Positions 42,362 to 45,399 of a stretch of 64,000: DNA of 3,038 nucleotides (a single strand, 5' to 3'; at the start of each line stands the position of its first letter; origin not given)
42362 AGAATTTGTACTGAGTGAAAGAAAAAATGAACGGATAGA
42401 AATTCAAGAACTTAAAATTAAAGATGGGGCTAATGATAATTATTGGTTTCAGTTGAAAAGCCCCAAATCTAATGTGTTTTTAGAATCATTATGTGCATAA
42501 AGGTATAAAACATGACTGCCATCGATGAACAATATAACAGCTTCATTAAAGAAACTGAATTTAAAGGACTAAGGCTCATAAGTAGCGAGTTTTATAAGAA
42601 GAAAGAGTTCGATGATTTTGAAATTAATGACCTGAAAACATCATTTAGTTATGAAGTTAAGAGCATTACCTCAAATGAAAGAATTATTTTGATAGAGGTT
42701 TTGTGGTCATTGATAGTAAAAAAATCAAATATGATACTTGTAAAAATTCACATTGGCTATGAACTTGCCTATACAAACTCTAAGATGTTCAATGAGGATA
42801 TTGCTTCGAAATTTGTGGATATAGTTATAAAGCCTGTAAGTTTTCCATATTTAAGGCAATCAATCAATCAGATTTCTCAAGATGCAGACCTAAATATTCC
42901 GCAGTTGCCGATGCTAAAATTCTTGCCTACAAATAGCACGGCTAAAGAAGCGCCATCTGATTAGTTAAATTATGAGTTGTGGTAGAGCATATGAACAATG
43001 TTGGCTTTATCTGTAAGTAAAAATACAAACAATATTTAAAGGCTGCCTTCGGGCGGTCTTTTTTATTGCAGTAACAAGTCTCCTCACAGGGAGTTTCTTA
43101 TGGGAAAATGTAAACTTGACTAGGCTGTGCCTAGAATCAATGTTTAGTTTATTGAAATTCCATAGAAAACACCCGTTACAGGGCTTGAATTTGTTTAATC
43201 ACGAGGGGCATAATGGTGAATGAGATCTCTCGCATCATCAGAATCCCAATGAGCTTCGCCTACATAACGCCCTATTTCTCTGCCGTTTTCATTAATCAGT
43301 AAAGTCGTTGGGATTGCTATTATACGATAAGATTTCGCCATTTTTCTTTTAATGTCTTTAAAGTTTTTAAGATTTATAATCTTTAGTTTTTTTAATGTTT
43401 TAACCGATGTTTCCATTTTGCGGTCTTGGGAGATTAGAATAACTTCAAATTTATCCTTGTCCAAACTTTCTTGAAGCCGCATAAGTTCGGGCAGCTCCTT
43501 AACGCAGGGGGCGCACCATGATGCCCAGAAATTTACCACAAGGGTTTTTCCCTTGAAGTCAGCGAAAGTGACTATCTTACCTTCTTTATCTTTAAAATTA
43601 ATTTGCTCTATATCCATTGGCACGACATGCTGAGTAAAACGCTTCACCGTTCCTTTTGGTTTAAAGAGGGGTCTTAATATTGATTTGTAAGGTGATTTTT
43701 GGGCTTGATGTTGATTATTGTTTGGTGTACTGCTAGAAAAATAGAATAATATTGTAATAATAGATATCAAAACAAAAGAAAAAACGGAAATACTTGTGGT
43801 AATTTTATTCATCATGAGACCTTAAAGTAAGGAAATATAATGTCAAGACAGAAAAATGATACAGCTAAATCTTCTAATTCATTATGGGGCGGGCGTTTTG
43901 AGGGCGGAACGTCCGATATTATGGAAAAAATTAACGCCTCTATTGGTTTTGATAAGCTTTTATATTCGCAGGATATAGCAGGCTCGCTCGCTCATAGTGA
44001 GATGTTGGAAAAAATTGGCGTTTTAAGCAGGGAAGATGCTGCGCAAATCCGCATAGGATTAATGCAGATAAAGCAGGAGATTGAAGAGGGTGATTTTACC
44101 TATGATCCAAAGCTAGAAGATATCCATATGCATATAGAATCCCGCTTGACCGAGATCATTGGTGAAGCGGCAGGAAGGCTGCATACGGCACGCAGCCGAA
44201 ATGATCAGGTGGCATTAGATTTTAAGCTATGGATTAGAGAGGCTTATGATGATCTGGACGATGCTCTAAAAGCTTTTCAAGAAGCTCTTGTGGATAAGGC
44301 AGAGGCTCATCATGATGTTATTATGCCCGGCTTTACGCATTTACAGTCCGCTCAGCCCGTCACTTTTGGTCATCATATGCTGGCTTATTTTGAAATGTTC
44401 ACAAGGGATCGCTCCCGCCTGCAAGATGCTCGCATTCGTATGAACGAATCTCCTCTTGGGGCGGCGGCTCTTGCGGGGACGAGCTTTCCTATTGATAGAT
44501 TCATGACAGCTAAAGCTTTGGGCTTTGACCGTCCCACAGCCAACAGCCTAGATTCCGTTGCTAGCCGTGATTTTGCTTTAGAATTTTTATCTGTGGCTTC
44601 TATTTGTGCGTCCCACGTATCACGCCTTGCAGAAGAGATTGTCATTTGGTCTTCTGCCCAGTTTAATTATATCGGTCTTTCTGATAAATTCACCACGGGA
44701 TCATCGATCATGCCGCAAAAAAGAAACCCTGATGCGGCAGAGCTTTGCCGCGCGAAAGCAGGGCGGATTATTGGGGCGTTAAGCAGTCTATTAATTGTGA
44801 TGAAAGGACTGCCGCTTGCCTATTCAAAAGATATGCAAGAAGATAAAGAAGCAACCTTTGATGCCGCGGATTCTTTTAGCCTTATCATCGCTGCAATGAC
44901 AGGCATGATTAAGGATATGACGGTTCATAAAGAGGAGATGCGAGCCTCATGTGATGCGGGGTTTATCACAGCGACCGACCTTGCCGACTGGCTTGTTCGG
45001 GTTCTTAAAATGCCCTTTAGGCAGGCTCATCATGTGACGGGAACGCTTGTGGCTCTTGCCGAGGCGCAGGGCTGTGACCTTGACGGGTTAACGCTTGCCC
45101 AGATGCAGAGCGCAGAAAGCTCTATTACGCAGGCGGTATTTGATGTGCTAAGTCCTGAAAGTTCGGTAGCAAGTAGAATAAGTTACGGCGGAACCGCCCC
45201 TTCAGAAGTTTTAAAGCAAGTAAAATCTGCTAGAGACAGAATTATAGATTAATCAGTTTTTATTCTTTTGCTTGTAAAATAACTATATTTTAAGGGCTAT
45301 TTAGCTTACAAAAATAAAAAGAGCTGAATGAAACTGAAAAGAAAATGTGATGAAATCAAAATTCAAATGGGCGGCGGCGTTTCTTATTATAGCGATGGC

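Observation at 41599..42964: Tripartite toxin / HTH antitoxin / SecB-like chaperone (TAC-type) module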

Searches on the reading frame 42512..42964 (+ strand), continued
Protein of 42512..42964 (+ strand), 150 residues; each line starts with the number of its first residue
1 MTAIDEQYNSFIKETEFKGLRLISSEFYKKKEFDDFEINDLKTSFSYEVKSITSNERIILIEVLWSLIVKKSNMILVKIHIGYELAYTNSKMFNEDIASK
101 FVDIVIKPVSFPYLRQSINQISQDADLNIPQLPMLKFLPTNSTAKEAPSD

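Call 87: search_dna_similar(query=L088:3084-3485:+, collection=plasmids, mode=protein, max_evalue=1, max_rows=15)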
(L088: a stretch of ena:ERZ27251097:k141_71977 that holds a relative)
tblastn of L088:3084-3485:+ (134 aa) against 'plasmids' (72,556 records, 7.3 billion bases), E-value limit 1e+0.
No match.

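Call 99: find_encoding_contigs(protein=P0008, flank=3500, max_places=2)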
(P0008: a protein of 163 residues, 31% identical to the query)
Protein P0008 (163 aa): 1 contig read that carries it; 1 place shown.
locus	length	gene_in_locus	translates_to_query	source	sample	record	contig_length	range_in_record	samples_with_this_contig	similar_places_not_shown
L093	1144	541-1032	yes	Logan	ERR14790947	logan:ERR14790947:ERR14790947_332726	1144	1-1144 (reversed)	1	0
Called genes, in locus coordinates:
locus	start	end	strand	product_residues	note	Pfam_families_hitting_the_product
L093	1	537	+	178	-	?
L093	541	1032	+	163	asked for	-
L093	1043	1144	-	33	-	?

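Call 100: find_encoding_contigs(protein=P0012, flank=3500, max_places=2)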
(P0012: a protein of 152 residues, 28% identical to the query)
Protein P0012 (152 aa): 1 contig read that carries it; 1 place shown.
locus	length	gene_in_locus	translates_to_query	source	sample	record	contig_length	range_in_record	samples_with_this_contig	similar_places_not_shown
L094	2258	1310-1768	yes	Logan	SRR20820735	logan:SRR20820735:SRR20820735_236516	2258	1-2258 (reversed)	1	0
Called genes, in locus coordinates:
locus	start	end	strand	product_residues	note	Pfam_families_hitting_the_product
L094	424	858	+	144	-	-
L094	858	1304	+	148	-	PF13744:HTH_37 (weak), PF01381:HTH_3 (weak), PF13443:HTH_26 (weak)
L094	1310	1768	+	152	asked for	-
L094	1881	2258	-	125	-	?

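Call 110: fold_search(model_id=the predicted structure, library=viral)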
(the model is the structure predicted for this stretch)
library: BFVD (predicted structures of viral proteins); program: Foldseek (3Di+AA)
matches with E <= 10: 1260; with E <= 0.001: 6
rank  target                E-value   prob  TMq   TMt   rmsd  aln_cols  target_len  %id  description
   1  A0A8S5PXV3            3.3e-05  1.00  0.50  0.52   6.2       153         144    8  Uncharacterized protein [Siphoviridae sp. ctD3x5]
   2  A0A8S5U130            3.5e-05  1.00  0.58  0.63   6.5       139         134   13  Preprotein translocase subunit SecB [Siphoviridae sp. ctub511]
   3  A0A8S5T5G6            5.0e-05  1.00  0.69  0.63   3.4       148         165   11  Uncharacterized protein [Siphoviridae sp. ctMBu2]
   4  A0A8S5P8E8            4.9e-04  1.00  0.58  0.61   3.2       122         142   14  Preprotein translocase subunit SecB [Siphoviridae sp. ct8Hx23]
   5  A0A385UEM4            4.9e-04  1.00  0.47  0.47   5.6       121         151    9  Uncharacterized protein [Corynebacterium phage Juicebox]
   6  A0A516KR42            5.5e-04  1.00  0.49  0.42   7.5       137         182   11  Uncharacterized protein [Gordonia phage JuJu]
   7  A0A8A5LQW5            1.4e-03  1.00  0.47  0.47   5.2       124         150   12  (no name in the UniProt tables at hand)
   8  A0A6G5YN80            1.0e-02  0.18  0.16  0.13  29.4       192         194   11  (no name in the UniProt tables at hand)
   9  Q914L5                1.2e-02  0.47  0.21  0.27   7.9        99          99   13  Uncharacterized protein 15 [Sulfolobus islandicus filamentous virus (isolate Iceland/Hveragerdi)]
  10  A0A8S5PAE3            1.3e-02  0.69  0.28  0.19  16.9       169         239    9  Uncharacterized protein [Siphoviridae sp. ctmpG14]
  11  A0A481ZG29            2.1e-02  0.51  0.24  0.24  10.8       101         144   10  Uncharacterized protein [Pithovirus LCPAC406]
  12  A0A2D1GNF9            2.1e-02  0.16  0.17  0.14  36.7       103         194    7  (no name in the UniProt tables at hand)
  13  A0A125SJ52            2.2e-02  0.75  0.25  0.31  17.9       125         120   10  (no name in the UniProt tables at hand)
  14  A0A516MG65            3.0e-02  0.69  0.22  0.16  15.0       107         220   10  (no name in the UniProt tables at hand)
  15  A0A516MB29            3.4e-02  0.66  0.24  0.32  10.8       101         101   11  (no name in the UniProt tables at hand)
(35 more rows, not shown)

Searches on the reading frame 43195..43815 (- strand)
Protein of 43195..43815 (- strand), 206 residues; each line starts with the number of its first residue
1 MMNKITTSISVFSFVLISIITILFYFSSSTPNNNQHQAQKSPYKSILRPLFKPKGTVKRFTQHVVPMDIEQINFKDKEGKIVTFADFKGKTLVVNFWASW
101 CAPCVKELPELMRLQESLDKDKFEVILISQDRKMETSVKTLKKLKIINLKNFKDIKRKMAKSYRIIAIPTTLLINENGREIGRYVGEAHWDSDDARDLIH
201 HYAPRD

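Call 105: search_protein_families(library=pfam, proteins=[window:43195-43815:-], max_evalue=0.001)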
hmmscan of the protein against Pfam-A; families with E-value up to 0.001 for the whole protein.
window:43195-43815:- (206 aa): 7 families
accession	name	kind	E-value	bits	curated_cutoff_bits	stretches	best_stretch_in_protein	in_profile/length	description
PF00578.27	AhpC-TSA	-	5.7e-20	72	26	1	72-178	8-119/124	AhpC/TSA family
PF08534.16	Redoxin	-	1.2e-17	64.5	26.6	1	74-196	11-145/148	Redoxin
PF13905.12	Thioredoxin_8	-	2.4e-17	63.5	27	1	89-179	1-93/94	Thioredoxin-like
PF00085.26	Thioredoxin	-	1.7e-09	38.1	23.5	1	90-134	19-62/103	Thioredoxin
PF13098.12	Thioredoxin_2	-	1.1e-06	29.3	27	1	88-187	4-94/104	Thioredoxin-like domain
PF00255.25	GSHPx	-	0.00028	20.9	27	1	71-126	3-57/108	Glutathione peroxidase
PF02630.20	SCO1-SenC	-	0.00089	19.7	22.8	0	74-136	6-71/134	SCO1/SenC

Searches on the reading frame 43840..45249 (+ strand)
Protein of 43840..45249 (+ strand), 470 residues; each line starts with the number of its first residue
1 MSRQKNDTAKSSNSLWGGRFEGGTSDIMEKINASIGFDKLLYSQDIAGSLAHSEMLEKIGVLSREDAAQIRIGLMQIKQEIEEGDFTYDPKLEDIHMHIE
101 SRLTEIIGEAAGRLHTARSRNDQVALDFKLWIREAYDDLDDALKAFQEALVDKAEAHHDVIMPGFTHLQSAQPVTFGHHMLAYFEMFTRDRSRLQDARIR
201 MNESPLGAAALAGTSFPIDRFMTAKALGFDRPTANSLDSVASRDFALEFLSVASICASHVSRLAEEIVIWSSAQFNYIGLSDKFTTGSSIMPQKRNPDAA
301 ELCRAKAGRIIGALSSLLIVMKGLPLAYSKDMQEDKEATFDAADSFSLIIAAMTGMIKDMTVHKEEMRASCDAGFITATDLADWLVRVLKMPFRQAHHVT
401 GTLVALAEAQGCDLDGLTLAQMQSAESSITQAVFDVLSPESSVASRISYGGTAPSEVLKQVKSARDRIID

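Call 33: find_related_loci(query=window:43840-45249:+, collection=genome_contigs, flank=10000)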
Query window:43840-45249:+ (470 aa) in genome_contigs; peptide patterns used: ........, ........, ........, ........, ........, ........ (x = any residue, [..] = any of these).
600 stretches matched a pattern (row limit reached: there are more); 600 encode a relative of the query (tblastn E <= 1e-3); the best 80 are kept; 80 distinct loci.
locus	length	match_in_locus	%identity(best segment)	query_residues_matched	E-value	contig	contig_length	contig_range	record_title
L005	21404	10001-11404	76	1-468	0e+0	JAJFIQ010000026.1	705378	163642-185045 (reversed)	MAG: Emcibacter sp. isolate OFTM17 OFTM17_25, whole genome shotgun sequence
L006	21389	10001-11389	72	6-468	0e+0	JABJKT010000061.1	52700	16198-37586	MAG: Kordiimonadaceae bacterium isolate SI074_bin98 k141_840130, whole genome shotgun sequence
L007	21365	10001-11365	67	11-465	0e+0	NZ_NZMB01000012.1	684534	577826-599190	MAG: Sneathiella sp. isolate IN21 11456, whole genome shotgun sequence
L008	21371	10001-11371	67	10-466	0e+0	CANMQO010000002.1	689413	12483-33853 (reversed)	uncultured Rhodobacteraceae bacterium isolate 2-530A-G.fasta genome assembly, contig: NODE_2, whole genome shotgun seque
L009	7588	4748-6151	66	1-468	0e+0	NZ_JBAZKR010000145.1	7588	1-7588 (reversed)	MAG: Zavarzinia sp. isolate SO_2017_LW4_149 scaffold_2611_c2_LW137-91_2017, whole genome shotgun sequence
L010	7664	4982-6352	68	12-468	0e+0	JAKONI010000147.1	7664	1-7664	MAG: Beijerinckiaceae bacterium isolate M52 k127_22840002_M_bin.52, whole genome shotgun sequence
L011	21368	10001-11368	67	8-463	0e+0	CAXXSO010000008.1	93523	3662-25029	MAG: uncultured Cohaesibacter sp. isolate 024a460e-e00e-4b9b-a653-832c004b0c67 genome assembly, contig: contig_8, whole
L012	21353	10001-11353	69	12-462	0e+0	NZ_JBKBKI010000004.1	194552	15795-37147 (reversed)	MAG: Aestuariivirga sp. isolate 21I_069.bin.4 NODE_92_length_194552_cov_3.359886, whole genome shotgun sequence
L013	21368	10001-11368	66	6-461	0e+0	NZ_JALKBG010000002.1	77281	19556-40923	Aliiroseovarius sp. F20344 scaffold_2, whole genome shotgun sequence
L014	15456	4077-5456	67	12-467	0e+0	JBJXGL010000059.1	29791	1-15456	MAG: Aestuariivirga sp. isolate F1F2.bin.305 k127_5180588, whole genome shotgun sequence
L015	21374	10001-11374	66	11-468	0e+0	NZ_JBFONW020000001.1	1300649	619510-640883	Aestuariibius insulae strain RE NODE_1_length_1300649_cov_11.682311, whole genome shotgun sequence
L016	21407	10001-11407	64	1-469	0e+0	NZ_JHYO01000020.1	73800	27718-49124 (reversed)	Terasakiella pusilla DSM 6293 Q397DRAFT_scaffold00020.20_C, whole genome shotgun sequence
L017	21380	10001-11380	65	9-468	0e+0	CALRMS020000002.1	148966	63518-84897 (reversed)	MAG: Rhodobacter maris isolate JJ-KO21-114-1-m1-bin283 genome assembly, contig: JJ-KO21-114-C12, whole genome shotgun se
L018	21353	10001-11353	66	12-462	0e+0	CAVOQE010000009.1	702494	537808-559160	MAG: uncultured Alphaproteobacteria bacterium isolate MFD09964.bin.1.10 genome assembly, contig: contig_5911, whole geno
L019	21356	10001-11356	66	10-461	0e+0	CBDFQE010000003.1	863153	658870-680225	MAG: Amylibacter sp. isolate 85017c5e-9bb1-47c8-bf49-c3064e466331 genome assembly, contig: contig_3, whole genome shotgu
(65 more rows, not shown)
